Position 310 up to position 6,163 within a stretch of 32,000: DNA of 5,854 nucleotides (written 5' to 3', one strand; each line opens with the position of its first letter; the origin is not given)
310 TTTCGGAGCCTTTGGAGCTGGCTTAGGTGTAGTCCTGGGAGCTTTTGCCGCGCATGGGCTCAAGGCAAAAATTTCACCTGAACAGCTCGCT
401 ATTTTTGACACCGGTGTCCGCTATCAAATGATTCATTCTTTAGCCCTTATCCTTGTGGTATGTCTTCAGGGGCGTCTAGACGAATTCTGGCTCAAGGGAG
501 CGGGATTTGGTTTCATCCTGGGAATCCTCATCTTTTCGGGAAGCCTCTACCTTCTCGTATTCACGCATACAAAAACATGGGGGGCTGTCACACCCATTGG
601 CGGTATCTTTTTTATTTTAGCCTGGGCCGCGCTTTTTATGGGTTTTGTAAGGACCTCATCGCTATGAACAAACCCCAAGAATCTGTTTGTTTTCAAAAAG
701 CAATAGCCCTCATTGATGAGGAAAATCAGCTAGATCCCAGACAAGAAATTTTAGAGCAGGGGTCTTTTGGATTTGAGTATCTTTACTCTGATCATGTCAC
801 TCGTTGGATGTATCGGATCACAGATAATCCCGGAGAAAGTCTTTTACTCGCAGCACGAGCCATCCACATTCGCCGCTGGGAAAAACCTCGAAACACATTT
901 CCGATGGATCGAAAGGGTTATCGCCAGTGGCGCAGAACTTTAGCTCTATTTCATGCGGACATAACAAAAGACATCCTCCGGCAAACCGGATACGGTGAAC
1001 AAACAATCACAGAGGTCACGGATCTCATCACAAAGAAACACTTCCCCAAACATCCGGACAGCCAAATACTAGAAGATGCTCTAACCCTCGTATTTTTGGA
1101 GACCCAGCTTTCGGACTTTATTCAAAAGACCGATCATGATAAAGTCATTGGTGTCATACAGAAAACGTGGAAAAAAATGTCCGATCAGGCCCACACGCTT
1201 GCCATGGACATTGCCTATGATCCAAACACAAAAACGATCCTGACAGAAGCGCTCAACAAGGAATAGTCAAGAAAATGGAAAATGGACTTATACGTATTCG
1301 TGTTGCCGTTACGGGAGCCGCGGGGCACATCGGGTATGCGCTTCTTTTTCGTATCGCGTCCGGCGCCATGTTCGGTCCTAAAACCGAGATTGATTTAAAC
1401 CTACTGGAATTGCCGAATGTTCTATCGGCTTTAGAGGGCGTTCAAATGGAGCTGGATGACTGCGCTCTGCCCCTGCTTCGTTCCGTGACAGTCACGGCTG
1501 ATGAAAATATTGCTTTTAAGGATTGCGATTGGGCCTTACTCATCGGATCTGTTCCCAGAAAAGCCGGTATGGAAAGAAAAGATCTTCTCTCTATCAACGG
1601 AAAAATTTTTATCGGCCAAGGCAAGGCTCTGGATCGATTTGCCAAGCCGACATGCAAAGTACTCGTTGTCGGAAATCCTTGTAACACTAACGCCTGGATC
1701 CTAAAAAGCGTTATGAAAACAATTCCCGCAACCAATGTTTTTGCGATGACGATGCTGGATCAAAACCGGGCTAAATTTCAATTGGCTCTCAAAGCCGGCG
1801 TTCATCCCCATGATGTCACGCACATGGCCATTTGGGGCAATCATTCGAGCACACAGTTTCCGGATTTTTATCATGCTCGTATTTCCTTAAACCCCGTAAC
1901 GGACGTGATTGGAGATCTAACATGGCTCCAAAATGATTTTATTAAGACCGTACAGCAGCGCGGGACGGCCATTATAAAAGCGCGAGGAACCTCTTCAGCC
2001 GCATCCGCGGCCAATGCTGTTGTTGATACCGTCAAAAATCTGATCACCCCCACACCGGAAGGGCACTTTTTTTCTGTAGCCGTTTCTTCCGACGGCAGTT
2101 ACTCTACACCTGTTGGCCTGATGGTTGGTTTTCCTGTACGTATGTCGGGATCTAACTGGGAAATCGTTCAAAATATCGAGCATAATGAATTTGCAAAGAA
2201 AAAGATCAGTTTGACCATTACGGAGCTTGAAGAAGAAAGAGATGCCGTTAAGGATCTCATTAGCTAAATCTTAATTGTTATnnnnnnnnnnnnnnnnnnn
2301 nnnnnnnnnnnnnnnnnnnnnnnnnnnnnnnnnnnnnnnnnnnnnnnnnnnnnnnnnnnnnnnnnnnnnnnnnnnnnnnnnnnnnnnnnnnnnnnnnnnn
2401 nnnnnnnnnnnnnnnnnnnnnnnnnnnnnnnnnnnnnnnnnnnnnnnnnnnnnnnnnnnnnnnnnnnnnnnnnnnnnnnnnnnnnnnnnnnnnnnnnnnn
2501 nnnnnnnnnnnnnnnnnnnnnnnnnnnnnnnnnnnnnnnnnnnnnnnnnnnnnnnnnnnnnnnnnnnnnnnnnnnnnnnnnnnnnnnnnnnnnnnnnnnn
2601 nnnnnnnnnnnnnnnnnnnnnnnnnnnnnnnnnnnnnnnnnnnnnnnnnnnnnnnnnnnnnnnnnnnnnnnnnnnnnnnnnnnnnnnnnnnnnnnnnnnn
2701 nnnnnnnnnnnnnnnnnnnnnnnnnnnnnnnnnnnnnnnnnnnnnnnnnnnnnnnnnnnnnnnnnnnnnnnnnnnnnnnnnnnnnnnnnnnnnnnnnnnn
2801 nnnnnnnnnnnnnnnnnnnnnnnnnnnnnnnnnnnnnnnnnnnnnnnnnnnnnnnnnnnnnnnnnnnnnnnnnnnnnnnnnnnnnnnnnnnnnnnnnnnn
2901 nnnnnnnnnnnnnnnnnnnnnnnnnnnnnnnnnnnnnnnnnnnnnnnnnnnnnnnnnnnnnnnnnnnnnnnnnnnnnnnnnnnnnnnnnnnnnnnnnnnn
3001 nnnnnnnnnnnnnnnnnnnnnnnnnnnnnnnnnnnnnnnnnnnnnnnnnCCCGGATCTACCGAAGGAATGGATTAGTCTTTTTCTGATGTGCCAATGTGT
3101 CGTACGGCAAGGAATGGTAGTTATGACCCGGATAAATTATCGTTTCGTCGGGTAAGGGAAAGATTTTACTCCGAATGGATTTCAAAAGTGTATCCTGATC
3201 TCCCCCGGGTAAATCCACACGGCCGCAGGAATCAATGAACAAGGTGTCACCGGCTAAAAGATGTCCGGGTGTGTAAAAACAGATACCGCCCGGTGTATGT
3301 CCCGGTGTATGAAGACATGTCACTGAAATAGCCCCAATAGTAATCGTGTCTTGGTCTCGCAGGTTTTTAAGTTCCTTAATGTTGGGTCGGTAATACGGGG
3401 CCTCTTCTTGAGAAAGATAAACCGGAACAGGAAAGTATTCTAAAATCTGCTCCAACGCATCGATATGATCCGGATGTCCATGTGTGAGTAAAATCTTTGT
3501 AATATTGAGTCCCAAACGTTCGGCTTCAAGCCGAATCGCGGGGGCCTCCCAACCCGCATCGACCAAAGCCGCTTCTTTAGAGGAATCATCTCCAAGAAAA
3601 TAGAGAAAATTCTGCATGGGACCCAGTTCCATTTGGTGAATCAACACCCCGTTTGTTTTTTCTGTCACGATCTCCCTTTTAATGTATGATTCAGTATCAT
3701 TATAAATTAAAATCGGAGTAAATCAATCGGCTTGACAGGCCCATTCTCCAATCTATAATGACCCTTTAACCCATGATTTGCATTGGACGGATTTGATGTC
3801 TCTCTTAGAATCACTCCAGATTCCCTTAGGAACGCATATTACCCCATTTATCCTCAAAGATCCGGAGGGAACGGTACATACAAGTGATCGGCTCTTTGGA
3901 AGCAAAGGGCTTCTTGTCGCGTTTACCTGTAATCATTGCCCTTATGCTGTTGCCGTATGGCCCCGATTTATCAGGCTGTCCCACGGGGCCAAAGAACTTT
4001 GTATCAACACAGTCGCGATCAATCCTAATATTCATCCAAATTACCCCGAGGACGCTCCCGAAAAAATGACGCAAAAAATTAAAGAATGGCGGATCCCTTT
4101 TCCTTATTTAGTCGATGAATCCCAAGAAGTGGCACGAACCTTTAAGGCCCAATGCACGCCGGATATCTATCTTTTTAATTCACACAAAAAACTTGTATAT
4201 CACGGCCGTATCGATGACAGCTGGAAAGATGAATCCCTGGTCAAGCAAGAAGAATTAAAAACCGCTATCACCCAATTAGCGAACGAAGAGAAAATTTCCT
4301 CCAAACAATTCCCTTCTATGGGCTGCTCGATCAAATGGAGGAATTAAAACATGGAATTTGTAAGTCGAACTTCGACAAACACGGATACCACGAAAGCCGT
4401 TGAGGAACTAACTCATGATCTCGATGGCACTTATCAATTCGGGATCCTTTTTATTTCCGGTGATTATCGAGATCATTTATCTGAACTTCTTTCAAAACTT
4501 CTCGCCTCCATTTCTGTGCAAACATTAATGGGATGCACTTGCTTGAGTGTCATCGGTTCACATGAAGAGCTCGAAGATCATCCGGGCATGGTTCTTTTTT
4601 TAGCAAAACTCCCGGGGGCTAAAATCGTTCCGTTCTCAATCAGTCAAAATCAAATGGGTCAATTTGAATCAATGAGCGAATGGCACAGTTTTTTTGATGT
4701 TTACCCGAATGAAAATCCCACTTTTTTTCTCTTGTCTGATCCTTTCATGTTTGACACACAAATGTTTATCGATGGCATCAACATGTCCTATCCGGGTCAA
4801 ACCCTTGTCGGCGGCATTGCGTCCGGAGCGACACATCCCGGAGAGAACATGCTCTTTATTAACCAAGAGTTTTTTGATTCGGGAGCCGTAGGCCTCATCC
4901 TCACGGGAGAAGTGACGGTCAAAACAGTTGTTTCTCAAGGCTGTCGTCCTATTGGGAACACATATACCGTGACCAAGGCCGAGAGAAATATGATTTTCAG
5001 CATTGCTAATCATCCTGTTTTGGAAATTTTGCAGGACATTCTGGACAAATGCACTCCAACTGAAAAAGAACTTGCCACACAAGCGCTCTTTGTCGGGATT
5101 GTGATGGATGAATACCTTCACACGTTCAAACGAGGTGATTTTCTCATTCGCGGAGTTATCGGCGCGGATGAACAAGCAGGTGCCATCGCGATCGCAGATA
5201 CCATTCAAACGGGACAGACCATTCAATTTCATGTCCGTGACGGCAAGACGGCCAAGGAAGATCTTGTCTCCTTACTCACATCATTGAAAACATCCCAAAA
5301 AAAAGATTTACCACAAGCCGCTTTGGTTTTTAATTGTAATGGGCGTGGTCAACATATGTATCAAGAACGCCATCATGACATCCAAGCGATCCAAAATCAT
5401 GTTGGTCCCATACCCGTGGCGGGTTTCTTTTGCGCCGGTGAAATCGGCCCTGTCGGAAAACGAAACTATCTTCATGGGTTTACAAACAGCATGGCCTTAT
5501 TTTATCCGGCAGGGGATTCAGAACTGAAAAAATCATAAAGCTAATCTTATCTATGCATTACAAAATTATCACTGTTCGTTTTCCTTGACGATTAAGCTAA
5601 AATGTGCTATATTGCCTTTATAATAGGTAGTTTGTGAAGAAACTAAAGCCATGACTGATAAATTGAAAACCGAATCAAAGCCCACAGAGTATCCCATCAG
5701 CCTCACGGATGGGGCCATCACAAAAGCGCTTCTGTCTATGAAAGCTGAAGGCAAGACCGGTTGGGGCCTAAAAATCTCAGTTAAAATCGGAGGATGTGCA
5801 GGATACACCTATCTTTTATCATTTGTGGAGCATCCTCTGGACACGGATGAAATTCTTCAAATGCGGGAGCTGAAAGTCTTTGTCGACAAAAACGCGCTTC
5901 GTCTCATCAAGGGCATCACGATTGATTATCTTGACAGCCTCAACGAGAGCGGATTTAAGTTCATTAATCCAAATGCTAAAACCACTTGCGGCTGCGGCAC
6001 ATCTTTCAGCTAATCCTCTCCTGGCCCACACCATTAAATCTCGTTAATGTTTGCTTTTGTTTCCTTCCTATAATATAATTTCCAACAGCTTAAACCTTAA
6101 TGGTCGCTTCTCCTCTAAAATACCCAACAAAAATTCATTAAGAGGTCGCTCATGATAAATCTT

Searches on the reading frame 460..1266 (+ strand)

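Call 50: search_protein_families(library=pfam, proteins=[window:460-1266:+], max_evalue=0.001)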
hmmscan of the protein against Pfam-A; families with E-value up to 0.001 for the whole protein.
window:460-1266:+ (268 aa): 1 family
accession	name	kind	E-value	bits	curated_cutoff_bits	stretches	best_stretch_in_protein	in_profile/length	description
PF13875.12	DUF4202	-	3.9e-60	203.3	35.1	1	79-260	1-182/183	Domain of unknown function (DUF4202)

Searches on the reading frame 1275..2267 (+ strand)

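Call 50: search_protein_families(library=pfam, proteins=[window:1275-2267:+], max_evalue=0.001)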
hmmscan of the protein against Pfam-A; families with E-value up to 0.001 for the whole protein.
window:1275-2267:+ (330 aa): 2 families
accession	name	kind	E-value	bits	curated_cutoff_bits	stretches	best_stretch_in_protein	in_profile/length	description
PF02866.23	Ldh_1_C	-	2.8e-37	128.8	22.6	1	159-326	1-171/174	lactate/malate dehydrogenase, alpha/beta C-terminal domain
PF00056.29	Ldh_1_N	-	9.7e-33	113.6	27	1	9-150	2-135/141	lactate/malate dehydrogenase, NAD binding domain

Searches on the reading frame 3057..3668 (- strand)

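Call 50: search_protein_families(library=pfam, proteins=[window:3057-3668:-], max_evalue=0.001)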
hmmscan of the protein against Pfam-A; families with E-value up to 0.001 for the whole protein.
window:3057-3668:- (203 aa): 2 families
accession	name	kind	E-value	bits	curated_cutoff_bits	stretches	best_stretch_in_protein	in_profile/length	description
PF00753.33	Lactamase_B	-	3.4e-28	99.3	22.7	1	16-182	2-196/196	Metallo-beta-lactamase superfamily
PF12706.13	Lactamase_B_2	-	1.3e-05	25.3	27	1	35-124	4-113/200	Beta-lactamase superfamily domain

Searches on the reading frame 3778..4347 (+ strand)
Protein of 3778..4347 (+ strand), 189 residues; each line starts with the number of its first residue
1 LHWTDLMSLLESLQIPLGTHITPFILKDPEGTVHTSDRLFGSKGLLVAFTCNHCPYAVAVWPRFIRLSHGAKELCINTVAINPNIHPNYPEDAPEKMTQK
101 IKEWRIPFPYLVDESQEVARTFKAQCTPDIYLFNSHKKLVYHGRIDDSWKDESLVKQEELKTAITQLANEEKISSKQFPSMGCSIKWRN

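Call 50: search_protein_families(library=pfam, proteins=[window:3778-4347:+], max_evalue=0.001)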
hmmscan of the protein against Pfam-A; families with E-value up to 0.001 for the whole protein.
window:3778-4347:+ (189 aa): 2 families
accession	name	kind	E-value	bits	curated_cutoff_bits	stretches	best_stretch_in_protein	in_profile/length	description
PF00578.27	AhpC-TSA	-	6.8e-11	42.6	26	1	18-141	2-123/124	AhpC/TSA family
PF08534.16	Redoxin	-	2.5e-10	40.8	26.6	1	23-153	8-142/148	Redoxin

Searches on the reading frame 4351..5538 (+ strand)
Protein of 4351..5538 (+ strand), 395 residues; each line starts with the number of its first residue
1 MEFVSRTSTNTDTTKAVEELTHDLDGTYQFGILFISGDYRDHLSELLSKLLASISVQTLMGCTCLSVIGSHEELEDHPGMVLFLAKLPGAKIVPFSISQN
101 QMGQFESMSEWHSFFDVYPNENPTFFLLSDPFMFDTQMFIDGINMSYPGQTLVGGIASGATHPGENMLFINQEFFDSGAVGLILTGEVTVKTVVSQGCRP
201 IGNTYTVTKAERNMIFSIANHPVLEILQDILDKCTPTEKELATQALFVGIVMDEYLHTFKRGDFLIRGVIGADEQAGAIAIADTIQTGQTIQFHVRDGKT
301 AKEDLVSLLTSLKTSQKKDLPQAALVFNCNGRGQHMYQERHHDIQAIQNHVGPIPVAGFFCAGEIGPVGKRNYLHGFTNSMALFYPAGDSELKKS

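Call 50: search_protein_families(library=pfam, proteins=[window:4351-5538:+], max_evalue=0.001)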
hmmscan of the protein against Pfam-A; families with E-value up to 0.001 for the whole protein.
window:4351-5538:+ (395 aa): 2 families
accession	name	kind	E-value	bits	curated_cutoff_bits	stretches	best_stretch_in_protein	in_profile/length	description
PF08495.15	FIST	-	9.8e-32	110.8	23.2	1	29-219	1-187/189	FIST N domain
PF10442.14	FIST_C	-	6.6e-30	104.4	28.5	1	224-367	2-131/131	FIST C domain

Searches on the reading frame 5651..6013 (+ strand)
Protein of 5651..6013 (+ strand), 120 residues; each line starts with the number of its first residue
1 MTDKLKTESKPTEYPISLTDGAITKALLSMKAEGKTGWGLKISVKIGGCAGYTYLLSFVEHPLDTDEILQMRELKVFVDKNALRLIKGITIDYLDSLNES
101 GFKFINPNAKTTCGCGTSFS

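Call 50: search_protein_families(library=pfam, proteins=[window:5651-6013:+], max_evalue=0.001)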
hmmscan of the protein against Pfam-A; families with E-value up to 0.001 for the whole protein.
window:5651-6013:+ (120 aa): 1 family
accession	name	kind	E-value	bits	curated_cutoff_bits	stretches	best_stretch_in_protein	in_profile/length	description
PF01521.26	Fe-S_biosyn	-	2e-14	54.2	26.3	1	16-116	3-109/110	Iron-sulphur cluster biosynthesis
